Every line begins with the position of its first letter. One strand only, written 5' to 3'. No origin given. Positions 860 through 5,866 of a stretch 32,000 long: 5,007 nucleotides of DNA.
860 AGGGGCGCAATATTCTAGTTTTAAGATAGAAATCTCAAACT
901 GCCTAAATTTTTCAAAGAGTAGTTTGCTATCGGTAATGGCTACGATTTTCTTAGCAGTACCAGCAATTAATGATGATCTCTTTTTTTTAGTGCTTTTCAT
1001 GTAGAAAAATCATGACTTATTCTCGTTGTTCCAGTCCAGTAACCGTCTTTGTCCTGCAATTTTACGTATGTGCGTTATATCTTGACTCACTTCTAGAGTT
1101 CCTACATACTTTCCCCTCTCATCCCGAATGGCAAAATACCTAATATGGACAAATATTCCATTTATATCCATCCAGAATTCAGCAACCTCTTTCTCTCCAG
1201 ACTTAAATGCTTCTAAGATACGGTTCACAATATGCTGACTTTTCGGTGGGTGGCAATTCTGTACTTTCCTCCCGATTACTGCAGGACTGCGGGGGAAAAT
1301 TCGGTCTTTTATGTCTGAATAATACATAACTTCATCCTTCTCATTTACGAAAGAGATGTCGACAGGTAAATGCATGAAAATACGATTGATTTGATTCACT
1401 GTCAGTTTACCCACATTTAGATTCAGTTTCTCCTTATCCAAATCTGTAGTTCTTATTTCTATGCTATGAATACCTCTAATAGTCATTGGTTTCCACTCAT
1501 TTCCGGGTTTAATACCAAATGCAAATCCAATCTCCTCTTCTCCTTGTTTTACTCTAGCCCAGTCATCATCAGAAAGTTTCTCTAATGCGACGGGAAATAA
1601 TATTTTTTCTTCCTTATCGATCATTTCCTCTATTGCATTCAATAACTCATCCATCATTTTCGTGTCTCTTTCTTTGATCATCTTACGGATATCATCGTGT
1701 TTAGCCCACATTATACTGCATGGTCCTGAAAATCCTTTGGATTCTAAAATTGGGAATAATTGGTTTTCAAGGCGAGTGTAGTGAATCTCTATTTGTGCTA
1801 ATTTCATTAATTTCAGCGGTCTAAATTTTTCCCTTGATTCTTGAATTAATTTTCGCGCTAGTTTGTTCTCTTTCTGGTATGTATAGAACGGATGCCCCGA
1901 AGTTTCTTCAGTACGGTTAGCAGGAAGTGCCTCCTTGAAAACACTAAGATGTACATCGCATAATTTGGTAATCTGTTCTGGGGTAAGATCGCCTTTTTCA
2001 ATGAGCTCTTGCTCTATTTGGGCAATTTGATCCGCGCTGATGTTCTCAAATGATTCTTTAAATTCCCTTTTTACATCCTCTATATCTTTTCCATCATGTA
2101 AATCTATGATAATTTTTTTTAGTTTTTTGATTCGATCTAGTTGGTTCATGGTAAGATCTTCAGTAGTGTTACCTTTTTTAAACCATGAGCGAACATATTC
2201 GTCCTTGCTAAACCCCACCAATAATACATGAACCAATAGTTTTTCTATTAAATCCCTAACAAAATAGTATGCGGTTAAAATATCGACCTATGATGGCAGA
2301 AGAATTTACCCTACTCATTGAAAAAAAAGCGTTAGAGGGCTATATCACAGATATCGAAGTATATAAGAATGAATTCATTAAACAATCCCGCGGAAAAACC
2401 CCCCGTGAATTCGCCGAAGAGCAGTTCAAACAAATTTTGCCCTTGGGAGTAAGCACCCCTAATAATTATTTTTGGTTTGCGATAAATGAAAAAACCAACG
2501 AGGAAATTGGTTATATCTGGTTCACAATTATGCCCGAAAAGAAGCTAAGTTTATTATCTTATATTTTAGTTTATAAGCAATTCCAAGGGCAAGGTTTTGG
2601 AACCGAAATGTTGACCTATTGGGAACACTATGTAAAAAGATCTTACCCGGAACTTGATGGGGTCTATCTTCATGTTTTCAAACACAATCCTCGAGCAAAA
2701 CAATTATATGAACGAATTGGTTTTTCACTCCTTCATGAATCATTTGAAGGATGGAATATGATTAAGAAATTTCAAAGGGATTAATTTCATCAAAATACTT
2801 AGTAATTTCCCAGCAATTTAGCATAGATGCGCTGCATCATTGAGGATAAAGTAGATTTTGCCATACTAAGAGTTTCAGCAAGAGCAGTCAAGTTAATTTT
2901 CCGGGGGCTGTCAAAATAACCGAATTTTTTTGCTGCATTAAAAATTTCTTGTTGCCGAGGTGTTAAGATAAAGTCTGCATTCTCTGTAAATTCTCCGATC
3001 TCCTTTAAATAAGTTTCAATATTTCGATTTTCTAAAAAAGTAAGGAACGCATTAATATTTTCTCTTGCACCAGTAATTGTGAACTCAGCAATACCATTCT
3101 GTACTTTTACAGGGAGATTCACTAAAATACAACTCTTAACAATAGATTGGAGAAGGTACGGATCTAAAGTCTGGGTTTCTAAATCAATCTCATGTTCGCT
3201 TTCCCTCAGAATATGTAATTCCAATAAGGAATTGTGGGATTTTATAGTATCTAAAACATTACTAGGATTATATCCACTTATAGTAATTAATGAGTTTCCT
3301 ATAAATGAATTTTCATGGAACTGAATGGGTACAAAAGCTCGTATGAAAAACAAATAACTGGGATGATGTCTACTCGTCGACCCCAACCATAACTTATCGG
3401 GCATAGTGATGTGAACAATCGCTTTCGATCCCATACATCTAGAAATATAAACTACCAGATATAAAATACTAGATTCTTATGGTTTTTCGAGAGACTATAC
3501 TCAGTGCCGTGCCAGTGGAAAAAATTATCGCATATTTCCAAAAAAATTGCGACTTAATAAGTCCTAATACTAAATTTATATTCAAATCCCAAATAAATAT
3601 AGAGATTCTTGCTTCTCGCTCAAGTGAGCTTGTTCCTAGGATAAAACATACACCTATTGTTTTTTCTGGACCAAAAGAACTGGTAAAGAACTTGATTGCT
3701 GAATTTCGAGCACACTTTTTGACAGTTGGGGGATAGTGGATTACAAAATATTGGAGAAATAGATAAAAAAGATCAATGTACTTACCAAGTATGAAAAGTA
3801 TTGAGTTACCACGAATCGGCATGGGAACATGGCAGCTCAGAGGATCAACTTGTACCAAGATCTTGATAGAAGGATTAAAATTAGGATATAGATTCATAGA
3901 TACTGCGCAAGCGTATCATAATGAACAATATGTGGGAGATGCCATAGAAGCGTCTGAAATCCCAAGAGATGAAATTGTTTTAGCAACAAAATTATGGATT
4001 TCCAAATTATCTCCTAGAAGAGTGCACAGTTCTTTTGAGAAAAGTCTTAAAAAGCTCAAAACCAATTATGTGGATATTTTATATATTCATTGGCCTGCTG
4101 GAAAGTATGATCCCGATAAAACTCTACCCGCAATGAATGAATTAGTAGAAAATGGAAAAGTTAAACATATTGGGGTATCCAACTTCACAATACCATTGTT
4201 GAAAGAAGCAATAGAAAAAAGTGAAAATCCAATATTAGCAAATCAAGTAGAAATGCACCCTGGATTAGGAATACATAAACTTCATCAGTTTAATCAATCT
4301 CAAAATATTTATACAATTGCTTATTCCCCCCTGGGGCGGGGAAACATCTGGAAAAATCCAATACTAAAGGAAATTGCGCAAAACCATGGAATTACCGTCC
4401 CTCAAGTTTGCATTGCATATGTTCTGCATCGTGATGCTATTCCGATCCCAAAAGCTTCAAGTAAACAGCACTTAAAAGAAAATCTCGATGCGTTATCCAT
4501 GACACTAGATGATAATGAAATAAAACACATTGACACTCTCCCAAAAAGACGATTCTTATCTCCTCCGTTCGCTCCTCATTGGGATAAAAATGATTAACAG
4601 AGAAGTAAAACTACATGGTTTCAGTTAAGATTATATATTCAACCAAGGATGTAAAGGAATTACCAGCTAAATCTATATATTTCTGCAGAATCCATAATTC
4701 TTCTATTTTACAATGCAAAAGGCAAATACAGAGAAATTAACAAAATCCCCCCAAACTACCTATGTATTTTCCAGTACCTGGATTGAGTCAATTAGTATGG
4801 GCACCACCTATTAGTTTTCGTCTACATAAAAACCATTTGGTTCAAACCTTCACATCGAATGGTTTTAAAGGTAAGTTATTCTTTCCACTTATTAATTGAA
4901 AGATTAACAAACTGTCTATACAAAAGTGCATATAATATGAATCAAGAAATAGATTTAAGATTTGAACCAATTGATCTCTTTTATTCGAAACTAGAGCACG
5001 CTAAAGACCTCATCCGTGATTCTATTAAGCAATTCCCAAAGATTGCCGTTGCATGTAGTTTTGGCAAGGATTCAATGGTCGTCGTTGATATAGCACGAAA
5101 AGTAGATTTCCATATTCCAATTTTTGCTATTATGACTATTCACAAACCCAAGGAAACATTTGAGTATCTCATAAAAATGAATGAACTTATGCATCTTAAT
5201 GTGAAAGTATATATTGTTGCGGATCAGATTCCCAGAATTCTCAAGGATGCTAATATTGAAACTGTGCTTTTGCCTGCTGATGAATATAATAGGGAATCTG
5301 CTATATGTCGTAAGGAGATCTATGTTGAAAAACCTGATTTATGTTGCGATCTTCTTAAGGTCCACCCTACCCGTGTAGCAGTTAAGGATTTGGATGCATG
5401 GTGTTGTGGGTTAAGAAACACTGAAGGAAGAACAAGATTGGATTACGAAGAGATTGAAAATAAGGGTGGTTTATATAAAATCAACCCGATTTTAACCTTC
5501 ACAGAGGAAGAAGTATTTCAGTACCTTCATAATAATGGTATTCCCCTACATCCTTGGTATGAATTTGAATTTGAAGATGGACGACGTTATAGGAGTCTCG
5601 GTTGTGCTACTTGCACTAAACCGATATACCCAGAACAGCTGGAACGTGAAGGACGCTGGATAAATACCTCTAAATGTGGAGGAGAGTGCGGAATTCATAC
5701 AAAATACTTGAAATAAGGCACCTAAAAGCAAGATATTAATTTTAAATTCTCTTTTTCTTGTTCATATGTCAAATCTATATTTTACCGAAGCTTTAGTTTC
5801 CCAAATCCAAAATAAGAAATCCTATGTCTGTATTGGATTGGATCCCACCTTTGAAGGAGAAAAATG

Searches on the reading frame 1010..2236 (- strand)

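Call 40: search_protein_families(library=pfam, proteins=[window:1010-2236:-])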
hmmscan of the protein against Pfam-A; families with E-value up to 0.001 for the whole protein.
window:1010-2236:- (408 aa): 5 families
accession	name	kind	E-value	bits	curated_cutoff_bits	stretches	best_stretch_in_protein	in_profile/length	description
PF13596.12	PAS_10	-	6.7e-27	94.7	22.1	1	283-388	1-106/106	PAS domain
PF04282.18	DUF438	-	1.5e-23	82.9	25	1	39-104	1-65/67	Family of unknown function (DUF438)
PF01814.28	Hemerythrin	-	7.4e-10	39.8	25.3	1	147-217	44-127/127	Hemerythrin HHE cation binding domain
PF13426.13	PAS_9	-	1.7e-06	28.6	27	1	299-388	9-102/103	PAS domain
PF08448.16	PAS_4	-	0.00064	20.4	23.1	0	297-389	11-107/110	PAS fold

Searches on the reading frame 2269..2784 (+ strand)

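Call 40: search_protein_families(library=pfam, proteins=[window:2269-2784:+])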
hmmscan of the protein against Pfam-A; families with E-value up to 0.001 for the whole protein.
window:2269-2784:+ (171 aa): 6 families
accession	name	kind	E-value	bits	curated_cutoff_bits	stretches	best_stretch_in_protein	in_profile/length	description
PF00583.31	Acetyltransf_1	-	5.3e-14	52.9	20.7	1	47-152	19-116/116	Acetyltransferase (GNAT) family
PF13302.13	Acetyltransf_3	-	3.8e-11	44.3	25.4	1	26-152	19-137/138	Acetyltransferase (GNAT) domain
PF13508.13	Acetyltransf_7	-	3.9e-11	43.6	27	1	65-153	2-83/84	Acetyltransferase (GNAT) domain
PF13673.13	Acetyltransf_10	-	2.8e-08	34.2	23.6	1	63-160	28-115/128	Acetyltransferase (GNAT) domain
PF08445.16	FR47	-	1.2e-05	25.6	22.1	1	91-157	19-82/86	FR47-like protein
PF13420.13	Acetyltransf_4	-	0.00012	22.5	24.3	1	47-157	31-139/155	Acetyltransferase (GNAT) domain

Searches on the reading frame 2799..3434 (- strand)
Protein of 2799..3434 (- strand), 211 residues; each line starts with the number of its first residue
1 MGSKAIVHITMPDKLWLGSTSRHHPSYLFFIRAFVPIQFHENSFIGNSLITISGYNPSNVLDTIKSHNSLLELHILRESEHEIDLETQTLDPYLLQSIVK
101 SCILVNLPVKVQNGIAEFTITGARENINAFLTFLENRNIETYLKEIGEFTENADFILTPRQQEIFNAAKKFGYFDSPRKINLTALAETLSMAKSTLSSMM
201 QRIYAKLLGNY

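Call 40: search_protein_families(library=pfam, proteins=[window:2799-3434:-])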
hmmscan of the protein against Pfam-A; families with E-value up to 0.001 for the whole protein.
window:2799-3434:- (211 aa): 1 family
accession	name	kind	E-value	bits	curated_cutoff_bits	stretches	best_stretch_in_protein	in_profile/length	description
PF04967.18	HTH_10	-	1.7e-12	47.3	23.1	1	157-208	1-52/53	HTH DNA binding domain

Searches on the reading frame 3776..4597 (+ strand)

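Call 40: search_protein_families(library=pfam, proteins=[window:3776-4597:+])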
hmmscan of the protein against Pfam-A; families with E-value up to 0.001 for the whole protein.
window:3776-4597:+ (273 aa): 1 family
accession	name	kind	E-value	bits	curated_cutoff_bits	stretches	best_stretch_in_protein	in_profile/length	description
PF00248.27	Aldo_ket_red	-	1.3e-61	208.7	24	1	13-255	1-289/291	Aldo/keto reductase family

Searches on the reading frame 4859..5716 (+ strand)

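Call 40: search_protein_families(library=pfam, proteins=[window:4859-5716:+])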
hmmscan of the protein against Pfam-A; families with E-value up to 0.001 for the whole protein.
window:4859-5716:+ (285 aa): 1 family
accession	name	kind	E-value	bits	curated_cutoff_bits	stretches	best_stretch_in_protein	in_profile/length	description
PF01507.26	PAPS_reduct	-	2.2e-32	112.9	22.5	1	62-255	2-175/175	Phosphoadenosine phosphosulfate reductase domain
